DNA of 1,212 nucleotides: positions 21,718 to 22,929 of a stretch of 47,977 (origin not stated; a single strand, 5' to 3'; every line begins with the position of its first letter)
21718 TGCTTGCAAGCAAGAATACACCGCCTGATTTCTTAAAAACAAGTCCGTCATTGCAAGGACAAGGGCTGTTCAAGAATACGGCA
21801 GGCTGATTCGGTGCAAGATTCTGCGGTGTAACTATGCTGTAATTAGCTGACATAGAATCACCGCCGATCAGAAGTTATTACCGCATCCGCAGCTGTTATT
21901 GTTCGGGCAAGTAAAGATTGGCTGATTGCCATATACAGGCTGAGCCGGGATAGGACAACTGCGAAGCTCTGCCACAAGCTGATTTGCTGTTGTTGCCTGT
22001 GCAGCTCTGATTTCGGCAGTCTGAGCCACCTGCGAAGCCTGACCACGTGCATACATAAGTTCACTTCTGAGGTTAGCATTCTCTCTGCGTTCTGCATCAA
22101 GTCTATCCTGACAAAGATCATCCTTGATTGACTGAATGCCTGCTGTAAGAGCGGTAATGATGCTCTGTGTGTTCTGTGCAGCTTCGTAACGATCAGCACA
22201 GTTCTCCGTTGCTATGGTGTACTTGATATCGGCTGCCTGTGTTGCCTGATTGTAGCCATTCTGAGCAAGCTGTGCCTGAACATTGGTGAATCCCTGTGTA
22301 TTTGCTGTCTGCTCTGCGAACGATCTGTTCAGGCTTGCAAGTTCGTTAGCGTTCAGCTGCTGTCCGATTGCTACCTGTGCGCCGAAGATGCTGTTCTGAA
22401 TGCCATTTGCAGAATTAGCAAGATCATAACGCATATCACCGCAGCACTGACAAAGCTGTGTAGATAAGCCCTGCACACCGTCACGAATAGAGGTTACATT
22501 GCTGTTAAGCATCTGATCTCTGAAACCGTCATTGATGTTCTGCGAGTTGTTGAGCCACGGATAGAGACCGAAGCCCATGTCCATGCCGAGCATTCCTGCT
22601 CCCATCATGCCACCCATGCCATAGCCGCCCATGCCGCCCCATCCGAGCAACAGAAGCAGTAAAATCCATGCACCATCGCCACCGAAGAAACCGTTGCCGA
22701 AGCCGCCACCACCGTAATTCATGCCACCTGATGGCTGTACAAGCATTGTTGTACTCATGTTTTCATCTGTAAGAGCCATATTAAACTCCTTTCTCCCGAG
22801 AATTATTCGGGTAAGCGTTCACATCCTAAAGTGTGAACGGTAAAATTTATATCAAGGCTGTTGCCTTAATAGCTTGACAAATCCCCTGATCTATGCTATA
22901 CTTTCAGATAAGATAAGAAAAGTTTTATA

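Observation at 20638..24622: Eight-gene attP-proximal cargo cassette of unknown function, made of low-complexity, membrane and Cys-rich proteins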

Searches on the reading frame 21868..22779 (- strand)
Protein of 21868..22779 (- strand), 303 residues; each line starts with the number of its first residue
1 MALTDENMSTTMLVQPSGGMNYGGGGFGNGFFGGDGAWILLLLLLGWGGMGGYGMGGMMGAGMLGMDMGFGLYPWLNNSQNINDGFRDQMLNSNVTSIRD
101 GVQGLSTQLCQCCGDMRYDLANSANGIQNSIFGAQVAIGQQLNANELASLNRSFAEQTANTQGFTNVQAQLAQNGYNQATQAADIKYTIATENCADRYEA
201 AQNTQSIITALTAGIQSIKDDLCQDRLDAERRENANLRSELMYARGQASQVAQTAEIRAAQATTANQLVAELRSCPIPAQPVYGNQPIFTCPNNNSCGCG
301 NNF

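Call 3: search_protein_families(library=pfam, proteins=[window:21868-22779:-], max_evalue=1)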
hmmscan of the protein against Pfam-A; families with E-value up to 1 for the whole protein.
window:21868-22779:- (303 aa): 0 families

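Call 4: search_protein_families(library=phrogs, proteins=[window:21868-22779:-], max_evalue=1)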
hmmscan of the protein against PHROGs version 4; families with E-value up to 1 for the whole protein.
window:21868-22779:- (303 aa): 2 families
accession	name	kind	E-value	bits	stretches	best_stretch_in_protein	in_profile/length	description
phrog_16490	-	unknown function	2.6e-09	38.1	2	120-299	84-281/286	-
phrog_4080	-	head and packaging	0.89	10.6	0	210-264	44-98/188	scaffolding protein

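Call 6: search_protein_families(library=ncbifam, proteins=[window:21868-22779:-], max_evalue=1)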
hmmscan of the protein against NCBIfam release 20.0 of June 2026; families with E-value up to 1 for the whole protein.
window:21868-22779:- (303 aa): 0 families

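Call 10: search_dna_similar(query=window:21868-22779:-, collection=phages, mode=protein, max_rows=25, max_evalue=0.001)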
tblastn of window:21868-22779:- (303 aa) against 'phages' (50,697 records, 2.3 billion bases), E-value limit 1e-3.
Records with a match: 16; places in all: 16; records where one place covers at least 80% of the query: 0.
Best place of each record, by identity: <60% 16.
By first word of the organism name: Bacteriophage 12; Butyrivibrio 1; bajarodcaudo 1; Dulem 1; Clostridium 1.
By host as written in the record: - 12; Butyrivibrio fibrisolvens DSM 3071 1; Peromyscus fraterculus 1; Varecia variegata 1; Clostridium perfringens 1.
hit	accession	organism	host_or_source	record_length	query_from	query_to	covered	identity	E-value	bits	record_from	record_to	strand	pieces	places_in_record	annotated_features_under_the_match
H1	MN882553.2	Butyrivibrio virus Ceridwen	Butyrivibrio fibrisolvens DSM 3071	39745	74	291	72%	36.9%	9e-32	130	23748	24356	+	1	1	hypothetical protein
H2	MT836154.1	Bacteriophage sp.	human fecal samples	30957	88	282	64%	29.9%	4e-8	60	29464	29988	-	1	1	record has no annotation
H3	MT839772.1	Bacteriophage sp.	human fecal samples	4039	92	291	66%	29.0%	7e-8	59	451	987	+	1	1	record has no annotation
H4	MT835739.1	Bacteriophage sp.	human fecal samples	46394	92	291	66%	29.0%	3e-7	58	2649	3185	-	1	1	record has no annotation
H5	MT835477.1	Bacteriophage sp.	human fecal samples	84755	81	282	67%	28.7%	3e-4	49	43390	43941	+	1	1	record has no annotation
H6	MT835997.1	Bacteriophage sp.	human fecal samples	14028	92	291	66%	28.5%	6e-8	60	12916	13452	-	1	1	record has no annotation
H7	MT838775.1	Bacteriophage sp.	human fecal samples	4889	92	282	63%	29.3%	2e-7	58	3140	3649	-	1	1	record has no annotation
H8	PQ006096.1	bajarodcaudo virus 5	Peromyscus fraterculus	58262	97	282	61%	29.3%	3e-6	55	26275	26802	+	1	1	hypothetical protein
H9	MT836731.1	Bacteriophage sp.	human fecal samples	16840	88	282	64%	27.4%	7e-5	50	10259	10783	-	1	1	record has no annotation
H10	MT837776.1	Bacteriophage sp.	human fecal samples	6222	95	282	62%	27.7%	5e-4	47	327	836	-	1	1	record has no annotation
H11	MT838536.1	Bacteriophage sp.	human fecal samples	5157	125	279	51%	33.1%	4e-4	48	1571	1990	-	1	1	record has no annotation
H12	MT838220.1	Bacteriophage sp.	human fecal samples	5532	94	279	61%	27.5%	5e-7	57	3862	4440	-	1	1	record has no annotation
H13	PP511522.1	Dulem virus 35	Varecia variegata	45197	94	282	62%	25.9%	1e-3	47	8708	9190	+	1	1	hypothetical protein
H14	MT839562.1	Bacteriophage sp.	human fecal samples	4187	126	282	52%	28.7%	6e-5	50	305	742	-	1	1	record has no annotation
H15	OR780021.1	Clostridium phage XP41-N3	Clostridium perfringens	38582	157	283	42%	32.8%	8e-4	47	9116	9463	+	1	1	hypothetical protein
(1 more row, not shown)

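Call 12: get_annotated_region(hit=H1, flank=8000)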
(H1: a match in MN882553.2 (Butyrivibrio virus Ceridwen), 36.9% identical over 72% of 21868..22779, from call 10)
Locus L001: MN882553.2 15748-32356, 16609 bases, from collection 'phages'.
description: Butyrivibrio virus Ceridwen, complete genome.
organism: Butyrivibrio virus Ceridwen (NCBI taxid 2696359)
taxonomy: Viruses; Duplodnaviria; Heunggongvirae; Uroviricota; Caudoviricetes
host: Butyrivibrio fibrisolvens DSM 3071; source: -; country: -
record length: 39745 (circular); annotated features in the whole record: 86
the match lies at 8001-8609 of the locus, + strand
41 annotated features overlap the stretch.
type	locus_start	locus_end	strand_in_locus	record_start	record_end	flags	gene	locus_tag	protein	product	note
CDS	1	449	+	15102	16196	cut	-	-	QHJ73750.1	hypothetical protein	Hypothetical coding region with unknown function. ORF predicted by GeneMarkS-2, Glimmer3, Phanotate-v1.1.2, ...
CDS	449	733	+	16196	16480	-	-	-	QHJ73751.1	hypothetical protein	Hypothetical coding region with unknown function. ORF predicted by GeneMarkS-2, Glimmer3, Phanotate-v1.1.2, ...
regulatory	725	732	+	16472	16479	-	-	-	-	promoter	promoter predicted by PhagePromoter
CDS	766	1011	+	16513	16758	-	-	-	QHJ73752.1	hypothetical protein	Hypothetical coding region with unknown function. ORF predicted by GeneMarkS-2, Glimmer3, Phanotate-v1.1.2, ...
repeat_region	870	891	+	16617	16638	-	-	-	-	-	Score 52: 20/22 (90%25) matches%2C 0 gaps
repeat_region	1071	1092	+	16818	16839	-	-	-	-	-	Score 52: 20/22 (90%25) matches%2C 0 gaps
CDS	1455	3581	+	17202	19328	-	-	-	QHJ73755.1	hypothetical protein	Hypothetical coding region with unknown function. ORF predicted by Phanotate-v1.1.2, Prodigal-v2.6.3.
CDS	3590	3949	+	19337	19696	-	-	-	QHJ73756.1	hypothetical protein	Hypothetical coding region with unknown function. ORF predicted by GeneMarkS-2, Glimmer3, Phanotate-v1.1.2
CDS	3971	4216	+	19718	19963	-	-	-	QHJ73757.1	hypothetical protein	Hypothetical coding region with unknown function. ORF predicted by GeneMarkS-2, Glimmer3, Phanotate-v1.1.2, ...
regulatory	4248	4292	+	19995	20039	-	-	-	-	terminator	Predicted by FindTerm v2.8.1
CDS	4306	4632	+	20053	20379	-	-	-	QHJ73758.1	hypothetical protein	Hypothetical coding region with unknown function. ORF predicted by Phanotate-v1.1.2, Prodigal-v2.6.3. Alternative ORF ...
CDS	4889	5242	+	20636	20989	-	-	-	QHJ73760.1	hypothetical protein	Hypothetical coding region with unknown function. ORF predicted by GeneMarkS-2, Glimmer3, Phanotate-v1.1.2, ...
CDS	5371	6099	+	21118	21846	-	-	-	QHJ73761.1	hypothetical protein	Pfam endo-beta-N-acetylglucosaminidase domain 17-157bp (PF01832.20), putative peptidoglycan binding domain 1 184-239bp ...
regulatory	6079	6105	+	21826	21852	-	-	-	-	promoter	promoter predicted by PhagePromoter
CDS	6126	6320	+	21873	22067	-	-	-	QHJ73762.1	hypothetical protein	Hypothetical coding region with unknown function. ORF predicted by GeneMarkS-2, Glimmer3, Phanotate-v1.1.2, ...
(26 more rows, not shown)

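Call 13: search_solved_structures(query=window:21868-22779:-, max_evalue=1)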
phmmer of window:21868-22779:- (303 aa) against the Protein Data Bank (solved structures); distinct sequences matched with E-value up to 1: 1.
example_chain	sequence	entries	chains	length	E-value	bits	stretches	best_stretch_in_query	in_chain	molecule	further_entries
7qbz_A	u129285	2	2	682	0.94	12.1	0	4-77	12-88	Cadmium translocating P-type ATPase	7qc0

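Call 16: find_homologous_proteins(query=window:21868-22779:-, max_evalue=0.001)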
Query window:21868-22779:- (303 aa): 8000 proteins with E <= 0.001 among 8000 candidates; the best 120 are listed.
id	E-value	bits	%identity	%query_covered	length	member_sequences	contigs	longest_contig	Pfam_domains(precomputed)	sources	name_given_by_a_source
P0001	9.4e-198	674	100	100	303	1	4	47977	-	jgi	-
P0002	8.6e-171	585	88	96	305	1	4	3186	-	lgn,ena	-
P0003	1.6e-168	578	84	96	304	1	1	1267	-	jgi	jgi:hypothetical protein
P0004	1.8e-168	578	87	96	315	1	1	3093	-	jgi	jgi:hypothetical protein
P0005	9.1e-166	569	86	100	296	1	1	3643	-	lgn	-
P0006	7.4e-165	566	93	77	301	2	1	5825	-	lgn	-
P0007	3.2e-163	560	81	96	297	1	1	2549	-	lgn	-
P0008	1.3e-161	555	82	96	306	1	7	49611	-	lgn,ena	-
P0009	1.3e-160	552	83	96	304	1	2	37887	-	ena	-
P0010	2.9e-158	544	81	100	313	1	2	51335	-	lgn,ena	-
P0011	1.5e-157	542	82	96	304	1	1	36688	-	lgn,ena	-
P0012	1.7e-157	541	82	96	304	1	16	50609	-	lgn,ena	-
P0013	3.2e-157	541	81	100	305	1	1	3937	-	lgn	-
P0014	3.6e-157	540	86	73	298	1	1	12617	-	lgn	-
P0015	3.6e-157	540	82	100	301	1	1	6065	-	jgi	jgi:hypothetical protein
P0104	1.3e-123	430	65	100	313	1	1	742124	-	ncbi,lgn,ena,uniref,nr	ncbi:hypothetical protein [Ruminococcus flavefaciens]|uniref:hypothetical protein n=1 Tax=Ruminococc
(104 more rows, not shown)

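Call 19: find_related_loci(query=window:21868-22779:-, collection=viral_contigs, flank=6000)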
Query window:21868-22779:- (303 aa) in viral_contigs; peptide patterns used: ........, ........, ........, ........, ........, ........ (x = any residue, [..] = any of these).
134 stretches matched a pattern; 129 encode a relative of the query (tblastn E <= 1e-3); the best 80 are kept; 80 distinct loci.
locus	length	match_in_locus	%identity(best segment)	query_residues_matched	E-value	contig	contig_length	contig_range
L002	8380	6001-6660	88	72-291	9e-126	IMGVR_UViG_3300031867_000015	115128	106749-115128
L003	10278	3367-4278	67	1-303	6e-118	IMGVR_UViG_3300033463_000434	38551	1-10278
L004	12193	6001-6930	68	1-303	9e-118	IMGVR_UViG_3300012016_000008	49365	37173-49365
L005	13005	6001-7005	62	1-303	2e-104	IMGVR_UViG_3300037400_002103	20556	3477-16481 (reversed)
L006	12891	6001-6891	62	1-303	1e-99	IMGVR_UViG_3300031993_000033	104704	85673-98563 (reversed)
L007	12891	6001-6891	62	1-303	1e-99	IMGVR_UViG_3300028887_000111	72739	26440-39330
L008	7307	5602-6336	63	73-301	2e-91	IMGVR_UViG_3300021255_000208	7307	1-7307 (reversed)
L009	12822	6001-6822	59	35-301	2e-88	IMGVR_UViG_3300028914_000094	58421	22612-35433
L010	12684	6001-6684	62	71-302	2e-87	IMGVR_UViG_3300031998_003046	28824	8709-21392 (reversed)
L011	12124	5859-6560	63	73-290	1e-87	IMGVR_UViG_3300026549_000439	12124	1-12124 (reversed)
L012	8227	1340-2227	54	1-303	2e-83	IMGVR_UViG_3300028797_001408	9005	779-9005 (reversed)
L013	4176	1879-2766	54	1-303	1e-83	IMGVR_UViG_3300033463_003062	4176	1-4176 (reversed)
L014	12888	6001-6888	54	1-303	1e-80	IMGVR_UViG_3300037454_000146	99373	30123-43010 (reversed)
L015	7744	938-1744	58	1-282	1e-78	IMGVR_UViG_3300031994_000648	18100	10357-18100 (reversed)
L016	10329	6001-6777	54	73-303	1e-76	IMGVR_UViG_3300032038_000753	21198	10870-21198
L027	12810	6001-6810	48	13-303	7e-64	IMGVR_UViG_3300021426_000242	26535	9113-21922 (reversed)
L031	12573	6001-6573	50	71-290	5e-57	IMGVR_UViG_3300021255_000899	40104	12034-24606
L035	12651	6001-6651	45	72-300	8e-54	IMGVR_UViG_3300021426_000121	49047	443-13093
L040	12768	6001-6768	43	1-295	6e-52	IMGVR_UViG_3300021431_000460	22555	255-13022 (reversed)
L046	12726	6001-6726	41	38-301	4e-51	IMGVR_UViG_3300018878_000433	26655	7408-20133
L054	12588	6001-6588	41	72-296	6e-47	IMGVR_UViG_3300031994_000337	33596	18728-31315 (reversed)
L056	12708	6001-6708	44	73-302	6e-49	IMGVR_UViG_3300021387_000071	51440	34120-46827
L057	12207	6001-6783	43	1-303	2e-46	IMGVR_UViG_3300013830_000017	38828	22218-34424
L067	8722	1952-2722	36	35-302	1e-42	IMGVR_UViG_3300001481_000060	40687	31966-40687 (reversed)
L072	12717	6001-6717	38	35-294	6e-41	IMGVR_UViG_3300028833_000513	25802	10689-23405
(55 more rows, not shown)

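Call 37: find_encoding_contigs(protein=P0104, flank=10000, max_places=3)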
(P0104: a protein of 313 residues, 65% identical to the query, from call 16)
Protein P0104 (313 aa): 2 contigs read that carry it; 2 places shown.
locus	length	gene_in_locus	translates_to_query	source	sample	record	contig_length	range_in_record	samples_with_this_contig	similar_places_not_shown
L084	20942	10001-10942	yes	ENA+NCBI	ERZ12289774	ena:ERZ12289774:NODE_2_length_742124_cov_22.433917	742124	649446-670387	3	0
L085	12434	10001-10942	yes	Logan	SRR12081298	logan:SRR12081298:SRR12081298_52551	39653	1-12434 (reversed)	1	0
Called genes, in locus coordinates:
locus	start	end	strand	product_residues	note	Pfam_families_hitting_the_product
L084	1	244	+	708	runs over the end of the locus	-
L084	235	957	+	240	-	-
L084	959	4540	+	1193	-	PF18994:Prophage_tailD1, PF06605:Prophage_tail (faint)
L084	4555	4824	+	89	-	-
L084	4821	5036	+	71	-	-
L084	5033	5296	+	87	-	-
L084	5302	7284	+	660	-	-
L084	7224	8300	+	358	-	PF01183:Glyco_hydro_25, PF08230:CW_7, PF01476:LysM, PF23473:LysM3_LYK4_5 (faint)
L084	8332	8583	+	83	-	-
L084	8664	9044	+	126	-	-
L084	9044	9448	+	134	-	-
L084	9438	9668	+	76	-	-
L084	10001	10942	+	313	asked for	-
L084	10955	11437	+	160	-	-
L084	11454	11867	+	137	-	-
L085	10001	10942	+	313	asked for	-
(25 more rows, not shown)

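Call 48: find_related_loci(query=A3, collection=genome_contigs, flank=8000)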
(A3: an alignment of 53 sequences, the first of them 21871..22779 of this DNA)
Query A3 (303 aa) in genome_contigs; peptide patterns used: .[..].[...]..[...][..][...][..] (x = any residue, [..] = any of these).
137 stretches matched a pattern; 75 encode a relative of the query (tblastn E <= 1e-3); 75 distinct loci.
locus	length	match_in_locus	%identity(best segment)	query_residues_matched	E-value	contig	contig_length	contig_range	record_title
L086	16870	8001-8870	66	1-303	8e-109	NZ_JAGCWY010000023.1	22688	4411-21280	MAG: Ruminococcus sp. isolate RGIG10198 Yak_Rumen-5__c311555, whole genome shotgun sequence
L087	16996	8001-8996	56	1-303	4e-95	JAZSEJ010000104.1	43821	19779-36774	MAG: Ruminococcus sp. isolate T1900044591_TS20190057.MAGScoT_cleanbin_000004 SGB_632_k141_82258, whole genome shotgun se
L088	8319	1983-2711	53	62-292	1e-71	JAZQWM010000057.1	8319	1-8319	MAG: Eubacteriales bacterium isolate T1900045166_TC20190160.MAGScoT_cleanbin_000006 SGB_5139_k141_357503, whole genome s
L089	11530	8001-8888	50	1-299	7e-70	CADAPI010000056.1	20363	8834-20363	MAG: uncultured Ruminococcus sp. isolate RUG13497 genome assembly, contig: RUG13497_asm_56, whole genome shotgun sequenc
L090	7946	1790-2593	53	35-300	2e-69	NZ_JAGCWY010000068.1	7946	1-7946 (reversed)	MAG: Ruminococcus sp. isolate RGIG10198 Yak_Rumen-5__c956647, whole genome shotgun sequence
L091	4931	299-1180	47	1-299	9e-69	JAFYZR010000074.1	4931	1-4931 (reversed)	MAG: Paludibacteraceae bacterium isolate RGIG7568 Water_buffalos_Omasum-3__c483892, whole genome shotgun sequence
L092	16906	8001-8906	47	1-290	1e-68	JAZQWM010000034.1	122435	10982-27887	MAG: Eubacteriales bacterium isolate T1900045166_TC20190160.MAGScoT_cleanbin_000006 SGB_5139_k141_1083896, whole genome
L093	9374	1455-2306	47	1-294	7e-67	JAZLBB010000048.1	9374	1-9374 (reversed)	MAG: Candidatus Egerieisoma sp. isolate T1900045067_TC20190061.MAGScoT_cleanbin_000013 SGB_4606_k141_919448, whole genom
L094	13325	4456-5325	50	1-303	8e-66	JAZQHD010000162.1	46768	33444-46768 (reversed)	MAG: Ructibacterium sp. isolate T1900044629_TS20190095.MAGScoT_cleanbin_000005 SGB_995_k141_110045, whole genome shotgun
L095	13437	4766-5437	51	70-300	5e-65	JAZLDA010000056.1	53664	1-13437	MAG: Acutalibacteraceae bacterium isolate T1900045043_TC20190036.MAGScoT_cleanbin_000002 SGB_4486_k141_988653, whole gen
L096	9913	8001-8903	48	1-289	7e-63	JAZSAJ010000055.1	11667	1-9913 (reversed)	MAG: Acutalibacteraceae bacterium isolate T1900044938_TS20190404.MAGScoT_cleanbin_000004 SGB_3449_k141_60562, whole geno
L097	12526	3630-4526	46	1-301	8e-60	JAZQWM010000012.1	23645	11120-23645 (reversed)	MAG: Eubacteriales bacterium isolate T1900045166_TC20190160.MAGScoT_cleanbin_000006 SGB_5139_k141_833674, whole genome s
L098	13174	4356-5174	47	13-300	2e-59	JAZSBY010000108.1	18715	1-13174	MAG: Candidatus Fimenecus sp. isolate T1900044923_TS20190389.MAGScoT_cleanbin_000030 SGB_3363_k141_63029, whole genome s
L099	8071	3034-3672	49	66-292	3e-59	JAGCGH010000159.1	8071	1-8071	Bacterium isolate RGIG9765 Yak_Omasum-5__c970621, whole genome shotgun sequence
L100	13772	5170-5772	47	62-303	1e-58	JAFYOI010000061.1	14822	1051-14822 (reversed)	MAG: Clostridia bacterium isolate RGIG7273 Water_buffalos_Cecum-4__c870325, whole genome shotgun sequence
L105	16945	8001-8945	44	1-294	2e-55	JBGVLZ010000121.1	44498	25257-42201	MAG: Eubacteriales bacterium isolate fecal_MAG_27 fecal_MAG_27_contig_0121, whole genome shotgun sequence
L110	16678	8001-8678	44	72-290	5e-52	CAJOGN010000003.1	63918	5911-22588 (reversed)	uncultured Lachnospiraceae bacterium isolate Sheep_2_mag_58 genome assembly, contig: scaffold_250, whole genome shotgun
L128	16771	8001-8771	41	1-290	3e-40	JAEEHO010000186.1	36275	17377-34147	MAG: Paludibacteraceae bacterium isolate Tb.RUG.124 k141_6148065_flag=3_multi=18.9996_len=36275, whole genome shotgun se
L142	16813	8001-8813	35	6-290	2e-28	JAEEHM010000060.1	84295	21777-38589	MAG: Bacillota bacterium isolate Tb.RUG.122 k141_5220219_flag=0_multi=16.0029_len=84295, whole genome shotgun sequence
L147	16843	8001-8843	33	1-299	1e-24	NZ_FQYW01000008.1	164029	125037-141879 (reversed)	Anaerovibrio lipolyticus DSM 3074, whole genome shotgun sequence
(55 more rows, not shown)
